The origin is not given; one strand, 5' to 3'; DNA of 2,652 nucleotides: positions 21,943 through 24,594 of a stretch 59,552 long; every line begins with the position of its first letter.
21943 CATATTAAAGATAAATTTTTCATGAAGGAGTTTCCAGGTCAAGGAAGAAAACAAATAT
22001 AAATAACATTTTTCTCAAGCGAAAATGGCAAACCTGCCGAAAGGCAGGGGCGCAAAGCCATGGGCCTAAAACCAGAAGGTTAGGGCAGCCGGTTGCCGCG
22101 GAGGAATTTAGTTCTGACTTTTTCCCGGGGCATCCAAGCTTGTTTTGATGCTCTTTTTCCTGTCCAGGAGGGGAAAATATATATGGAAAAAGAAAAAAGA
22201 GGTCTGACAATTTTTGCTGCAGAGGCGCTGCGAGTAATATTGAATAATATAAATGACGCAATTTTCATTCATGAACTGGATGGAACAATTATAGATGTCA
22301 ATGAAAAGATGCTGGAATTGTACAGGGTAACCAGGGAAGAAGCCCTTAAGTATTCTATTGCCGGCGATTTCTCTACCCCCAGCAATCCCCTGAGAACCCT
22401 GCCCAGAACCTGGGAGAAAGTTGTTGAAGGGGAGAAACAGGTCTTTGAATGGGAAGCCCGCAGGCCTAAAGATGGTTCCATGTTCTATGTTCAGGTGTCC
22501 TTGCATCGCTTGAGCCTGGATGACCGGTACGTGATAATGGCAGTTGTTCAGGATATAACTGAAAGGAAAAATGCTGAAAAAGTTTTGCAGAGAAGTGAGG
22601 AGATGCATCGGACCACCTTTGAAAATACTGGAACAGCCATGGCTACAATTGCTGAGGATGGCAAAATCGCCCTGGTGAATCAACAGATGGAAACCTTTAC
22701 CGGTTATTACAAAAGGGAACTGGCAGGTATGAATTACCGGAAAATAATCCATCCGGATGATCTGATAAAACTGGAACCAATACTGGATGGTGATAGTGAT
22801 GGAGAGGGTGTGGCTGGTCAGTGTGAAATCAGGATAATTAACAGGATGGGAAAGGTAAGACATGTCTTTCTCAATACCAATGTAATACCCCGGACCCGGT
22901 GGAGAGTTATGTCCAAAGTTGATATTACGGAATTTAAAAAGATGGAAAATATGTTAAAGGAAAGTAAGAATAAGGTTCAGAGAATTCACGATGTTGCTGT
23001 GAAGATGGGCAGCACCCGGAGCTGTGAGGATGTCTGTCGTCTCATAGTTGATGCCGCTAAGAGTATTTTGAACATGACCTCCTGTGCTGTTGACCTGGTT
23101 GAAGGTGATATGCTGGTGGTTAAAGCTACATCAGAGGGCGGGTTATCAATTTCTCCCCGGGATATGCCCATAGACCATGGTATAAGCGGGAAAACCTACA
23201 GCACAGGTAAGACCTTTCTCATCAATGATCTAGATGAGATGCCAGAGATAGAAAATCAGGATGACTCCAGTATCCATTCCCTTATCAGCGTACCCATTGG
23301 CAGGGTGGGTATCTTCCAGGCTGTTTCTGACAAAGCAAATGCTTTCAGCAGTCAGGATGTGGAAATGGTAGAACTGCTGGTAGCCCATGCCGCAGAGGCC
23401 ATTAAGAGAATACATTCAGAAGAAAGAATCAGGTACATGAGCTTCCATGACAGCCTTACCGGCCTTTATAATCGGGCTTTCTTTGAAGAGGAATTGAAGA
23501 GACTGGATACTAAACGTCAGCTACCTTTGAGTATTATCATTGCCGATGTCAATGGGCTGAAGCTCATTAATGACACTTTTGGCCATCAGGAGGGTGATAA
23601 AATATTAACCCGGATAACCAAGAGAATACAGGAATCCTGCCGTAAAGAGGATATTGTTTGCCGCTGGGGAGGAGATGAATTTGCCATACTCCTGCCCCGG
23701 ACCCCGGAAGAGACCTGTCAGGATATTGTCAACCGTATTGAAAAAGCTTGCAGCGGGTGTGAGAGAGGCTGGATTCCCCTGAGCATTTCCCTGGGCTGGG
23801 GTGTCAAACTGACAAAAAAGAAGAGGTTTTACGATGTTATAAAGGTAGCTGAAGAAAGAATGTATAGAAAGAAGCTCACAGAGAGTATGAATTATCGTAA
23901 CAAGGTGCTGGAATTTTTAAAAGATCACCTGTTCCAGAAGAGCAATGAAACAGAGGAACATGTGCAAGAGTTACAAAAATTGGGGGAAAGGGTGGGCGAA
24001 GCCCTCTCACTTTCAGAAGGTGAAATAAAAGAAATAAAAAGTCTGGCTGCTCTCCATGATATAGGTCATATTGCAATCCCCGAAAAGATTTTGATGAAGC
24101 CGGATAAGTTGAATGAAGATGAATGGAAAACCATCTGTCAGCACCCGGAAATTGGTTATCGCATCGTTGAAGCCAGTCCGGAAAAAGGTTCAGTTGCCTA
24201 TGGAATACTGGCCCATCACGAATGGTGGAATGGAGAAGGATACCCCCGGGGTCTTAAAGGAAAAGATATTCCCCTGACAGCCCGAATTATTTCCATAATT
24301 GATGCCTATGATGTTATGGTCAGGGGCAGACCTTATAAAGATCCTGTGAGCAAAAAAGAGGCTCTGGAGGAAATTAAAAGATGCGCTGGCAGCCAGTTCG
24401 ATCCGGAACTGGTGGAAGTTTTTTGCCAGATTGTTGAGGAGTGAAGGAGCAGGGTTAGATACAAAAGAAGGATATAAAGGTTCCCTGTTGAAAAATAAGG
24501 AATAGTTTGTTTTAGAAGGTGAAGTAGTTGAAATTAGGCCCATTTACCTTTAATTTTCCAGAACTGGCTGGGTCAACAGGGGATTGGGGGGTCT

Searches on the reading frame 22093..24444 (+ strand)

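Call 58: search_protein_families(library=pfam, proteins=[window:22093-24444:+], max_evalue=0.000001)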
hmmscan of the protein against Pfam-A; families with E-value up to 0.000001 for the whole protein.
window:22093-24444:+ (783 aa): 10 families
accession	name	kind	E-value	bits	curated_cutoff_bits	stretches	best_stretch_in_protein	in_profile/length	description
PF00990.26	GGDEF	-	8.5e-37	126.8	23.8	1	451-597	2-158/161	Diguanylate cyclase, GGDEF domain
PF13487.12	HD_5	-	4.9e-36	124.5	27.2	1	609-773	3-170/170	HD domain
PF00989.32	PAS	-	2.2e-17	63.5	22.6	1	46-155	3-113/113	PAS fold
PF13185.12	GAF_2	-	2.6e-17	63.7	28.6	1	309-437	2-135/136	GAF domain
PF13426.13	PAS_9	-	3e-17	63.2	27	1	54-157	1-103/103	PAS domain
PF01966.28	HD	-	1.6e-16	61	22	1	622-742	3-116/116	HD domain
PF08448.16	PAS_4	-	3.7e-12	46.9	23.1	1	50-159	1-109/110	PAS fold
PF13188.13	PAS_8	-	4.5e-11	42.7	21.8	0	46-91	3-48/65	PAS domain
PF08447.18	PAS_3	-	2.1e-09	38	25.6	1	194-267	3-76/89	PAS fold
PF01590.32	GAF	-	4.2e-08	34.2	22.4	1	312-437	3-133/133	GAF domain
